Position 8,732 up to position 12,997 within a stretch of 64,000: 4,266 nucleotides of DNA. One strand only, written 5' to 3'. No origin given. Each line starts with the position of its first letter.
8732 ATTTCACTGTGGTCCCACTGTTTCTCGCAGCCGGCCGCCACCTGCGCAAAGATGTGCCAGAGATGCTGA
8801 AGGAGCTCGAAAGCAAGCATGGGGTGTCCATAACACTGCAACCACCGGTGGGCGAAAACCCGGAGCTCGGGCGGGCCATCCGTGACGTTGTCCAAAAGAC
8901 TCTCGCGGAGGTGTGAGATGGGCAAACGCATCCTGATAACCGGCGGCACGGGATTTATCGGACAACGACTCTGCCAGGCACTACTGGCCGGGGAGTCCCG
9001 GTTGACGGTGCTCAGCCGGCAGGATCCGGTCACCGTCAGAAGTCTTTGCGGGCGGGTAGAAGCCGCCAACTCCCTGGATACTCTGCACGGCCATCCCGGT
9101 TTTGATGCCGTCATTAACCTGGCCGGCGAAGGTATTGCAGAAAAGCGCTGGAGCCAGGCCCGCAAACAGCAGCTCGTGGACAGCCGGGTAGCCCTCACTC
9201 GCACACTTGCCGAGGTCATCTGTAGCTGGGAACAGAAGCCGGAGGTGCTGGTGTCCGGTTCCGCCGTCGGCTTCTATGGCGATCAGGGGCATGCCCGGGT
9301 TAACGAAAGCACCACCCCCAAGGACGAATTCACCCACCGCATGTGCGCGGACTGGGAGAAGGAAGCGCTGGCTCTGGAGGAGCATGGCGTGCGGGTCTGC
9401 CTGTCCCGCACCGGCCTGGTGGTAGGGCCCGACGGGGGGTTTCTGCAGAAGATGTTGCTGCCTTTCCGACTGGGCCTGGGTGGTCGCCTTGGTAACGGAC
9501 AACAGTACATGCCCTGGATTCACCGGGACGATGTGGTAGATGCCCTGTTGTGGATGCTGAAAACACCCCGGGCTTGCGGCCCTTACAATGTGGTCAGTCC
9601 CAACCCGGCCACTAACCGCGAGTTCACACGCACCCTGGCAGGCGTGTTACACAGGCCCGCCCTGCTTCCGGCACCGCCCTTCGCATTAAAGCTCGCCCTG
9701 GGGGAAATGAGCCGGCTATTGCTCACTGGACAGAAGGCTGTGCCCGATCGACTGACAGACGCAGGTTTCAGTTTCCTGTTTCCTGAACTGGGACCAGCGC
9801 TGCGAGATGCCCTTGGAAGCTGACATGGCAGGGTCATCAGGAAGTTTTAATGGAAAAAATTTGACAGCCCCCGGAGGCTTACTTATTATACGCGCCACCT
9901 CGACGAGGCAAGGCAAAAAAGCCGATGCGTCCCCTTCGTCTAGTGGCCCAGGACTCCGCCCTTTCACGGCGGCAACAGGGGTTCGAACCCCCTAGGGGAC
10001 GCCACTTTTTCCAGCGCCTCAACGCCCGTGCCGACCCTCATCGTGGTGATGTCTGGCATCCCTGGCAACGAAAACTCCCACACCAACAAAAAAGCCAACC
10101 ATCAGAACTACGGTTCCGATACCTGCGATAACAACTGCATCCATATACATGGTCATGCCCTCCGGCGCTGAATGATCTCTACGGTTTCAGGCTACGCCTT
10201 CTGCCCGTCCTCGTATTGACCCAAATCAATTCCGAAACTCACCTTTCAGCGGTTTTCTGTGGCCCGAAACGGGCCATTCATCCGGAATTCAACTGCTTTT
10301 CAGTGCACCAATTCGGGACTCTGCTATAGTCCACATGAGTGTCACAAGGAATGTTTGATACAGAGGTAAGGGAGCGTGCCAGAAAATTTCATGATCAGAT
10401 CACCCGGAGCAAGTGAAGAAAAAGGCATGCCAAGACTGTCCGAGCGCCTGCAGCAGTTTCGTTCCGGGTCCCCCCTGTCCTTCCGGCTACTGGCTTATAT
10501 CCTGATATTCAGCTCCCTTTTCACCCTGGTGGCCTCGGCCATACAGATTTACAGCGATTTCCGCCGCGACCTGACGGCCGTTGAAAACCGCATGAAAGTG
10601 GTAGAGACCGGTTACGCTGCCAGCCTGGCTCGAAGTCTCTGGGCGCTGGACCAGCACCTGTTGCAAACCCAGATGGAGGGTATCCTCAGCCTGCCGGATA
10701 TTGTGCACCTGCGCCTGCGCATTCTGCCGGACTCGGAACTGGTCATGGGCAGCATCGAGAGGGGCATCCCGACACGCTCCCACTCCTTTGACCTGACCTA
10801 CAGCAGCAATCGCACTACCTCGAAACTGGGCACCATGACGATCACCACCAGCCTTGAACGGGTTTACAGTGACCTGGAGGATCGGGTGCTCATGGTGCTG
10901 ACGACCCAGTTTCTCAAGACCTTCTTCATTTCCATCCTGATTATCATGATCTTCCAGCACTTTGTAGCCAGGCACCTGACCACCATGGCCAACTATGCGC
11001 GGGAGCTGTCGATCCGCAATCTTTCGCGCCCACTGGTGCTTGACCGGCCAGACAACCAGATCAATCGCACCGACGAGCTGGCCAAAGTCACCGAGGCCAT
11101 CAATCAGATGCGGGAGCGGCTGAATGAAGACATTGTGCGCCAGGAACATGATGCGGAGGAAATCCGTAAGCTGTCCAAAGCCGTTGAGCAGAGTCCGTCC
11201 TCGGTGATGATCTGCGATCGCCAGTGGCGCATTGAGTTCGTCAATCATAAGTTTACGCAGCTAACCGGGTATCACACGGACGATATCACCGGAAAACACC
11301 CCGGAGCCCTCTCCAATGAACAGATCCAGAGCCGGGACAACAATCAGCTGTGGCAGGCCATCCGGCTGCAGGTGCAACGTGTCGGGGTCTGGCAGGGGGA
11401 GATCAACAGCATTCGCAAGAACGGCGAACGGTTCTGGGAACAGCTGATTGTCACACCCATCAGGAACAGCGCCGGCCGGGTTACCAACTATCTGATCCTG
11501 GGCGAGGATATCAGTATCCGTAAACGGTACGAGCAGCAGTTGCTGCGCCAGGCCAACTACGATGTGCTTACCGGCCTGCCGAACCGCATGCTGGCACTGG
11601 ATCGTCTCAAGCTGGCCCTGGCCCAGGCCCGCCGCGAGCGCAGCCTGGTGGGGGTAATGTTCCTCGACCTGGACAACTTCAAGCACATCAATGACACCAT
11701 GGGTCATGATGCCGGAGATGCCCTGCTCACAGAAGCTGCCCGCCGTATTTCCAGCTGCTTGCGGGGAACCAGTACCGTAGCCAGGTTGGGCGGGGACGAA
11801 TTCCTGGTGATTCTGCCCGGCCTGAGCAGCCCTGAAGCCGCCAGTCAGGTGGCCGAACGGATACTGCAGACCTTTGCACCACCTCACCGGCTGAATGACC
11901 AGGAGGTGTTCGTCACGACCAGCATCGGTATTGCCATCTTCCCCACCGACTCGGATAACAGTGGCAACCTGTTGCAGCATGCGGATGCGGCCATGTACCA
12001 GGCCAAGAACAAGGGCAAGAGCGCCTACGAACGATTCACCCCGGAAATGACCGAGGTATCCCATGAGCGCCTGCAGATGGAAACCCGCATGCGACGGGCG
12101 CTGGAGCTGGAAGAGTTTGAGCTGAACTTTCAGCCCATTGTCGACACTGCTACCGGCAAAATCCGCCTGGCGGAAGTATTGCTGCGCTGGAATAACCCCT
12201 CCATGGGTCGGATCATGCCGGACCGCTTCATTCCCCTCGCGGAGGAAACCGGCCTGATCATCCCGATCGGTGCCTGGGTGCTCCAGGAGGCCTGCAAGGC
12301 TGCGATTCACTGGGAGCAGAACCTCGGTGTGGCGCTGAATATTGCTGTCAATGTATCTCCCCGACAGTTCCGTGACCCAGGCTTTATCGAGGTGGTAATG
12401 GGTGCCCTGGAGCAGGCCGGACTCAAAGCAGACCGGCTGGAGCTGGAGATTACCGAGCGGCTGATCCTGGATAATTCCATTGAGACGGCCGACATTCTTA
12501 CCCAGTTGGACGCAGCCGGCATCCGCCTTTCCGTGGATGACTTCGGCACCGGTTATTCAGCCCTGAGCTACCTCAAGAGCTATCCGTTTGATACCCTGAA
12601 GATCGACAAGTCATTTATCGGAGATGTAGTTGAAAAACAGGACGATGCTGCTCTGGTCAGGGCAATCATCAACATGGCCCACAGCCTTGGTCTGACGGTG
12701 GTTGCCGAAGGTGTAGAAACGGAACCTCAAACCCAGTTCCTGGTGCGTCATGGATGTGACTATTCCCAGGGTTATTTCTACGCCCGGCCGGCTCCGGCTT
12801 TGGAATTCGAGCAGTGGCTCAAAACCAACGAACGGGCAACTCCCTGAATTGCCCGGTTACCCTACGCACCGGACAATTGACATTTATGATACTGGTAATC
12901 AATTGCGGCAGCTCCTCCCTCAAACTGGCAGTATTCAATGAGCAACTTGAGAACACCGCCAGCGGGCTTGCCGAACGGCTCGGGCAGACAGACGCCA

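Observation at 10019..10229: Hidden 43-aa CcoM-like protein with an ANR/FNR class II promoter and a His-rich tail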

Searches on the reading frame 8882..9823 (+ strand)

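Call 26: search_protein_families(library=ncbifam, proteins=[window:8882-9823:+], max_evalue=0.00001)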
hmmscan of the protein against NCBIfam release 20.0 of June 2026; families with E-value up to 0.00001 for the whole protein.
window:8882-9823:+ (313 aa): 5 families
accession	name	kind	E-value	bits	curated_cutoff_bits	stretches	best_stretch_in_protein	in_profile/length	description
TIGR01777.1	yfcH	hypoth_equivalog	1e-101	340.4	207.35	1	17-307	1-292/292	TIGR01777 family oxidoreductase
NF050030.1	thlkprotThyD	equivalog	5.2e-78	262.3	400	1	16-310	2-304/305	thylakoid membrane protein ThyD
TIGR01181.1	dTDP_gluc_dehyt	equivalog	3.1e-09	36.4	365.1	1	16-257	1-262/321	dTDP-glucose 4,6-dehydratase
TIGR02197.1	heptose_epim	equivalog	5.5e-06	25.8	274.6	0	203-251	207-255/316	ADP-glyceromanno-heptose 6-epimerase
NF043036.1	ErythonDh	equivalog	8.3e-06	25.2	325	0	16-55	2-57/321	D-erythronate dehydrogenase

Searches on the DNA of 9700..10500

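Call 60: search_rna_families(source=window, start=9700, end=10500, threshold=evalue, max_evalue=1)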
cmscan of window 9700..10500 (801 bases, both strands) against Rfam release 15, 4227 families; matches with E-value up to 1: 4.
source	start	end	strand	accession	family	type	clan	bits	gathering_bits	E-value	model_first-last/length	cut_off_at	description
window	10066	10185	-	RF01673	PhrS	Gene; sRNA;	-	62.1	37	2.9e-14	1-212/212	no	PhrS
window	9929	10001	+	RF00005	tRNA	Gene; tRNA;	CL00001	56.4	29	2.2e-11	1-71/71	no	tRNA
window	9929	10000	+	RF01684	mascRNA-menRNA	Gene;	-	18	42.5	0.89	1-56/56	no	MALAT1-associated small cytoplasmic RNA/MEN beta RNA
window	9935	10013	+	RF00233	Tymo_tRNA-like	Cis-reg;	-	17.3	40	0.5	1-84/84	no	Tymovirus/Pomovirus/Furovirus tRNA-like 3' UTR element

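Call 61: search_rna_families(source=window, start=9950, end=10300, threshold=gathering, show_alignments=2)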
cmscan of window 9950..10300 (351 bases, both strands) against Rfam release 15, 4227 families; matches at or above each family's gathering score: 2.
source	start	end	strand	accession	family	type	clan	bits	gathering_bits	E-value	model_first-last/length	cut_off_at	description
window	10066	10185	-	RF01673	PhrS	Gene; sRNA;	-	62.1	37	1.3e-14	1-212/212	no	PhrS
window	9950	10001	+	RF00005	tRNA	Gene; tRNA;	CL00001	30.6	29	0.00012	20-71/71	5'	tRNA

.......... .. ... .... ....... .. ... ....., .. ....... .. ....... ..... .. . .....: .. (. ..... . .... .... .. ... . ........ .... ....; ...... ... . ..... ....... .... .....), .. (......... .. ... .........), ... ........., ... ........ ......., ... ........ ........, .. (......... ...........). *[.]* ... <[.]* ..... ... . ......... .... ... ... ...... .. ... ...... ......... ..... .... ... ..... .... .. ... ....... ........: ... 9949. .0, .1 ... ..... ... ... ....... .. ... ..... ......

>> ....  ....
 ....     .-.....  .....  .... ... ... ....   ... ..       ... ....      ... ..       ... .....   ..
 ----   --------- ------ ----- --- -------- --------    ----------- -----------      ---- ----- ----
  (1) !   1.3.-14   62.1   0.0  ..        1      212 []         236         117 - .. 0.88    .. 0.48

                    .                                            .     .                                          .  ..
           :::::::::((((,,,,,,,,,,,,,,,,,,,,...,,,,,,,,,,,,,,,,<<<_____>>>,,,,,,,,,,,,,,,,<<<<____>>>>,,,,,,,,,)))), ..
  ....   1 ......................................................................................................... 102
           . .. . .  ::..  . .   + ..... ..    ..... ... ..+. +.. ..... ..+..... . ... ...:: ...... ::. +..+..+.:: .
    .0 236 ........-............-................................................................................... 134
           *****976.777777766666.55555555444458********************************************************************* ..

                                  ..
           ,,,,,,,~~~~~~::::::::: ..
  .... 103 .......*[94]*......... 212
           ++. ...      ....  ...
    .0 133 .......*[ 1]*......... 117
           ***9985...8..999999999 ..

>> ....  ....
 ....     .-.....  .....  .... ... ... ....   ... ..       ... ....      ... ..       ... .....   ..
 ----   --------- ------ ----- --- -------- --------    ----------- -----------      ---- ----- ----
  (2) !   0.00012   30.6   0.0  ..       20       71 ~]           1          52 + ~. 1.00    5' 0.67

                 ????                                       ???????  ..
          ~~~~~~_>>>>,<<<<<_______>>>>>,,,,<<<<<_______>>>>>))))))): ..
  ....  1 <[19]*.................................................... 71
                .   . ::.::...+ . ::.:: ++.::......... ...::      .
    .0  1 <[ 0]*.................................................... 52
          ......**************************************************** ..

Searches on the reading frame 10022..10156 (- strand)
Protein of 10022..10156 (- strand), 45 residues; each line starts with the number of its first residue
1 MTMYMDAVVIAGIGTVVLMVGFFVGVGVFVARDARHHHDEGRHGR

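Call 5: search_protein_families(library=pfam, proteins=[window:10022-10156:-], max_evalue=10)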
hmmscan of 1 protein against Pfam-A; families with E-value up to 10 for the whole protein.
seq(45 aa): 2 families
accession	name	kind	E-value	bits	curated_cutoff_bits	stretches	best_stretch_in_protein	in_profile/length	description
PF05545.16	FixQ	-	0.011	16.1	29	1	3-33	2-32/49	Cbb3-type cytochrome oxidase component FixQ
PF20296.3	MTaX1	-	0.26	12.3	25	1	14-39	40-65/111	Methylase-associated X1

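Call 6: search_protein_families(library=ncbifam, proteins=[window:10022-10156:-], max_evalue=10)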
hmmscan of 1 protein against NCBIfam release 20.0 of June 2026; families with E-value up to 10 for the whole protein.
seq(45 aa): 3 families
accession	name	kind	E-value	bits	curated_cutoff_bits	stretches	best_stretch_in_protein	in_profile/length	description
NF041600.1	cyt_ox_CcoM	equivalog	1.4e-15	57.5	40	1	3-36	1-34/34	cytochrome c oxidase subunit CcoM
NF052519.1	ExpolsacRepExoX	equivalog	0.017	15.5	140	1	11-37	35-61/96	exopolysaccharide production repressor ExoX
NF050174.1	SMc00767_fam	equivalog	0.069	13.3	95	1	24-44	39-59/66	SMc00767 family acetate metabolism repressor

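Call 27: find_homologous_proteins(query=window:10022-10150:-, max_evalue=0.001)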
Query seq(43 aa) (43 aa): 78 proteins with E <= 0.001 among 79 candidates.
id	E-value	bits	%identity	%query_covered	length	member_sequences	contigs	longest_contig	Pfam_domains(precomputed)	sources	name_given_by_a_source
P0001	9.9e-20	86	100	100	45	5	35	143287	-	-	-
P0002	8.5e-16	73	83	98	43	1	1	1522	-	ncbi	-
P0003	1.5e-15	73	94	77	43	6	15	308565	-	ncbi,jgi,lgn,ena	jgi:predicted transporter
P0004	1.9e-15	72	83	98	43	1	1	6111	-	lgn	-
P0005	1.6e-11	60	70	100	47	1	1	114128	-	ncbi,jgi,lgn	-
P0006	3.9e-11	59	77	88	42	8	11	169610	-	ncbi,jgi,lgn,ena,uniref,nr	ncbi:hypothetical protein SAMN05216429_110153 [Marinobacter persicus]|uniref:ATP-dependent helicase 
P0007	5.4e-11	59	76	98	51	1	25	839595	-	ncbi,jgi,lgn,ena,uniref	ncbi:cytochrome c oxidase subunit CcoM [Marinobacter profundi]|uniref:cytochrome c oxidase subunit C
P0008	6.9e-11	58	66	100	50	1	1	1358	-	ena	-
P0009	7.3e-11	58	75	93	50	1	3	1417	-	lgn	-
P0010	1.3e-10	58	83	81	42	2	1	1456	-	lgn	-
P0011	1.6e-10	57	73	93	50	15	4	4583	-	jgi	jgi:hypothetical protein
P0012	1.8e-10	57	67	98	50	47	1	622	-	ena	-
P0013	4.2e-10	56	66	100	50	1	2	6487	-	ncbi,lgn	-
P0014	4.3e-10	56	72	91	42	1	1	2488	-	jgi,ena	-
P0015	4.4e-10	56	71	95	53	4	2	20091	-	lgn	-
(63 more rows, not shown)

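Call 31: search_solved_structures(query=window:10022-10150:-, max_evalue=1, show_alignments=3)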
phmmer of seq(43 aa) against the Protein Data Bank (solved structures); distinct sequences matched with E-value up to 1: 1.
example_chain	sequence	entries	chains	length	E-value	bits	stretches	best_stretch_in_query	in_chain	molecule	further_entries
5djq_N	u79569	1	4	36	3.3e-06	30.1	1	1-33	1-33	Putative uncharacterized protein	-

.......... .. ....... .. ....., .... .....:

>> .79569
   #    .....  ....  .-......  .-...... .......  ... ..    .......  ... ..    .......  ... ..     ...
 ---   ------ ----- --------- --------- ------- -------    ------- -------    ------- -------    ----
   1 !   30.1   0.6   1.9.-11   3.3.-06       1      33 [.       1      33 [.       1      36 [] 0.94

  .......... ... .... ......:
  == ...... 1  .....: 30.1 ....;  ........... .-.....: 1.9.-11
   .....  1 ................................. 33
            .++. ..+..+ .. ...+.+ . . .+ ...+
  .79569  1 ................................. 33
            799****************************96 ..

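Call 34: find_encoding_contigs(protein=P0003, flank=1500, max_places=4)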
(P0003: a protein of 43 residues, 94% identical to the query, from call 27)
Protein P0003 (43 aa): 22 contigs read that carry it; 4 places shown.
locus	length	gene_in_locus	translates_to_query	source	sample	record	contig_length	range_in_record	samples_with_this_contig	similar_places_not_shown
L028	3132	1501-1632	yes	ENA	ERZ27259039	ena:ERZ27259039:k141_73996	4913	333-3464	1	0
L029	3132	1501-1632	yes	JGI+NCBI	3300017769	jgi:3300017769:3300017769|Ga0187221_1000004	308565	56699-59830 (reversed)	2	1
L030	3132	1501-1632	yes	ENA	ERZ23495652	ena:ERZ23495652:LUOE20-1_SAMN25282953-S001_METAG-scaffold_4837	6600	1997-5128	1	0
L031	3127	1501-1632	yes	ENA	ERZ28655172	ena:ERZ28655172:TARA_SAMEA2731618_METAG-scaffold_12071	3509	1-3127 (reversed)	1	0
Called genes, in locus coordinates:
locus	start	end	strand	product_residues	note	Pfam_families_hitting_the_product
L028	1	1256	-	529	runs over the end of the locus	?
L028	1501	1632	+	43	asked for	-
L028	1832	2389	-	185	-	-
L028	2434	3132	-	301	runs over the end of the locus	PF01370:Epimerase, PF16363:GDP_Man_Dehyd (weak), PF08338:DUF1731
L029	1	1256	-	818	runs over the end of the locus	PF17149:CHASE5, PF00989:PAS, PF08447:PAS_3 (weak), PF08448:PAS_4, PF13188:PAS_8 (weak), PF13426:PAS_9, PF00990:GGDEF, PF00563:EAL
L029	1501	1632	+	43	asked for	-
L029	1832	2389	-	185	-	-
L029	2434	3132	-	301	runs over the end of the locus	PF01370:Epimerase, PF16363:GDP_Man_Dehyd (weak), PF08338:DUF1731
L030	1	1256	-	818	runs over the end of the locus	PF17149:CHASE5, PF00989:PAS, PF08447:PAS_3 (weak), PF08448:PAS_4, PF13188:PAS_8 (weak), PF13426:PAS_9, PF00990:GGDEF, PF00563:EAL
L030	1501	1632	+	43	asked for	-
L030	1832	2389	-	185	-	-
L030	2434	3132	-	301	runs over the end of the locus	PF01370:Epimerase, PF16363:GDP_Man_Dehyd (weak), PF08338:DUF1731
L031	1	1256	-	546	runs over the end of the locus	?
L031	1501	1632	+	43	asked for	-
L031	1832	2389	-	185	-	-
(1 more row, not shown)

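Call 35: list_cluster_members(proteins=[P0001, P0003])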
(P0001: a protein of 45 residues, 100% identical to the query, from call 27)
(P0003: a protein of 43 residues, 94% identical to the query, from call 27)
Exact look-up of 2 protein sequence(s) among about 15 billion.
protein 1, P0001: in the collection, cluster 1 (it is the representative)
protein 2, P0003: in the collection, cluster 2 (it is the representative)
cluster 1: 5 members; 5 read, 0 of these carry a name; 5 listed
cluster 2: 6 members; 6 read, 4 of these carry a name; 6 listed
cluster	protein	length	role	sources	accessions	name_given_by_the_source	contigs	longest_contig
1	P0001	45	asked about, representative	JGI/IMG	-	-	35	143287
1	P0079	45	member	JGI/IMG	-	-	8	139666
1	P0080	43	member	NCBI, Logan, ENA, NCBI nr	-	-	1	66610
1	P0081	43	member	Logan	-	-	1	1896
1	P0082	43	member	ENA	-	-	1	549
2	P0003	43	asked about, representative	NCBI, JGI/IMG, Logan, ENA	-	predicted transporter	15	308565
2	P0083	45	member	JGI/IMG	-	predicted transporter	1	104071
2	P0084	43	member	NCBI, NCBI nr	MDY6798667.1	MAG: cytochrome c oxidase subunit CcoM [Pseudomonadota bacterium] | cytochrome c oxidase subunit CcoM [Pseudomonadota bacterium]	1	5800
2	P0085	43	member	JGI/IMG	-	predicted transporter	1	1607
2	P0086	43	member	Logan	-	-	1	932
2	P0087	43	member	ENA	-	-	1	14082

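Call 52: search_protein_representatives(alignment_id=A3)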
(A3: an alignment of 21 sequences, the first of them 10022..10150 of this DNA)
Query: 21 sequences, 49 profile positions. Proteins with E-value up to 0.001 (for the whole library): 84; up to 1e-10: 20; up to 1e-30: 0. The best 84 are listed.
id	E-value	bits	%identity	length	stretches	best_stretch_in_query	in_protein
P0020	6.9e-23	96.6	-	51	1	1-48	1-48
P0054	2.6e-21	91.6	-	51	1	1-49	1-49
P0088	3.6e-20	88.0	-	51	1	1-49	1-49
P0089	1.1e-19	86.4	-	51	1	1-43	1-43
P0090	2.2e-17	79.1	-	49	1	1-44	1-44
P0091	2.7e-17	78.7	-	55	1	1-38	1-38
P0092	1.1e-15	73.5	-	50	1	1-42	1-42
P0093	4.0e-15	71.8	-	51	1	1-43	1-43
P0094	7.4e-15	70.9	-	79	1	1-41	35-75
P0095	1.8e-14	69.7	-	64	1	1-38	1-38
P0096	2.6e-14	69.2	-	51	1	1-43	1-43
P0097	6.5e-14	67.9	-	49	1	1-40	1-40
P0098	1.7e-13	66.6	-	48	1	3-47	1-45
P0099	7.8e-13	64.5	-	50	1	1-47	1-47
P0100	1.5e-12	63.6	-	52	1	1-46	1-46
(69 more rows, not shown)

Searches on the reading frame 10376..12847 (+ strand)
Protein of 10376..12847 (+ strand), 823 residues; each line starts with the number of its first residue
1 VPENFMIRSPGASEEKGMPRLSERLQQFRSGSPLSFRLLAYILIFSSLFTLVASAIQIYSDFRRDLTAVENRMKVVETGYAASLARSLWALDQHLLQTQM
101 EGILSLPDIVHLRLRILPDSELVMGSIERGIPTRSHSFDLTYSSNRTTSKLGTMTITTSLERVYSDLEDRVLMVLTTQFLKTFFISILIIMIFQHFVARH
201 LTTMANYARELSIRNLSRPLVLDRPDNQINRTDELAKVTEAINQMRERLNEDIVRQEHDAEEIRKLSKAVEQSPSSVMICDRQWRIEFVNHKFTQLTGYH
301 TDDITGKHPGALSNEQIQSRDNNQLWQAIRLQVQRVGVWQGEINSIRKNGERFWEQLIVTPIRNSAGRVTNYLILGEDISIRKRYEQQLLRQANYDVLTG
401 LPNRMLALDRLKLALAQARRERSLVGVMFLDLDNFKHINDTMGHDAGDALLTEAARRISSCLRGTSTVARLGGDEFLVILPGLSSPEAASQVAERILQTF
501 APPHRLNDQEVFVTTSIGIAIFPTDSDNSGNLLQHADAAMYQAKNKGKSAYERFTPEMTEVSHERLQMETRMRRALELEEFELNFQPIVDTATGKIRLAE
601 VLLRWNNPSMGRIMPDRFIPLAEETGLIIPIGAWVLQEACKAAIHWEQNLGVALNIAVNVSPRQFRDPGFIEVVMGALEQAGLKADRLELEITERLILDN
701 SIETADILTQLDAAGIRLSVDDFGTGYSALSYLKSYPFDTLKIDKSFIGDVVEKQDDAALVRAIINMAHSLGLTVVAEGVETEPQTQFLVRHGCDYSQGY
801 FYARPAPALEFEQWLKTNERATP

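Call 26: search_protein_families(library=ncbifam, proteins=[window:10376-12847:+], max_evalue=0.00001)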
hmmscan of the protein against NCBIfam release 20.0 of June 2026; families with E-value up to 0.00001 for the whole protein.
window:10376-12847:+ (823 aa): 38 families (the best 25 are shown)
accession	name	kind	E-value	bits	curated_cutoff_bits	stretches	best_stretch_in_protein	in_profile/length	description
NF045675.1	PhdiestaseDibA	equivalog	6e-162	540.2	980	1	244-811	58-621/623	phosphodiesterase DibA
NF007474.0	PRK10060.1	equivalog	6.8e-134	447.5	782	1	269-819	116-658/663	cyclic di-GMP phosphodiesterase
NF053781.1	cdiGMPphdstlr2612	equivalog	1.1e-122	410.9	1600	1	244-817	699-1267/1268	Tlr1612 family c-di-GMP phosphodiesterase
NF008467.0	PRK11359.1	equivalog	6.9e-114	381.5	857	2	385-818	368-795/800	oxygen-sensing cyclic-di-GMP phosphodiesterase DosP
NF052458.1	PhdiestGepA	equivalog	6.8e-104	348.7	1200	1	388-810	420-836/840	phosphodiesterase GepA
NF008807.1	PRK11829.1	equivalog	2.3e-84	283.8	733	1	397-813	246-660/670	biofilm formation regulator HmsP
NF007298.0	PRK09776.1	equivalog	3.3e-82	276.9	1135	1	275-808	566-1099/1111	diguanylate cyclase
NF007839.0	PRK10551.1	equivalog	1.5e-57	195.4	461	1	566-819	262-514/518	cyclic di-GMP phosphodiesterase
NF007423.1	PRK09966.1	equivalog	2e-53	181.7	325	1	385-544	231-390/390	diguanylate cyclase DgcN/YfiN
NF045673.1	c-di-GMPRcptLapD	equivalog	1.6e-48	165.5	1020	1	388-807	231-646/647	cyclic di-GMP receptor LapD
TIGR00254.1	GGDEF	domain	6e-43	146.4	37.4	1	391-552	3-165/168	diguanylate cyclase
NF052596.1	RR_EAL_PvrR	equivalog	8.6e-43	146.4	580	1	561-821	135-395/398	response regulator cyclic di-GMP phosphodiesterase PvrR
NF051473.1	DigCycDgcsShew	equivalog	1.8e-39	135.9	400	1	387-552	129-289/291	diguanylate cyclase DgcS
NF008281.1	PRK11059.1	equivalog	2.9e-39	134.9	663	1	382-807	210-631/633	RNase E specificity factor CsrD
NF038266.1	diguan_SiaD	equivalog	3.9e-39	134.6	290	1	386-549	87-250/252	biofilm regulation diguanylate cyclase SiaD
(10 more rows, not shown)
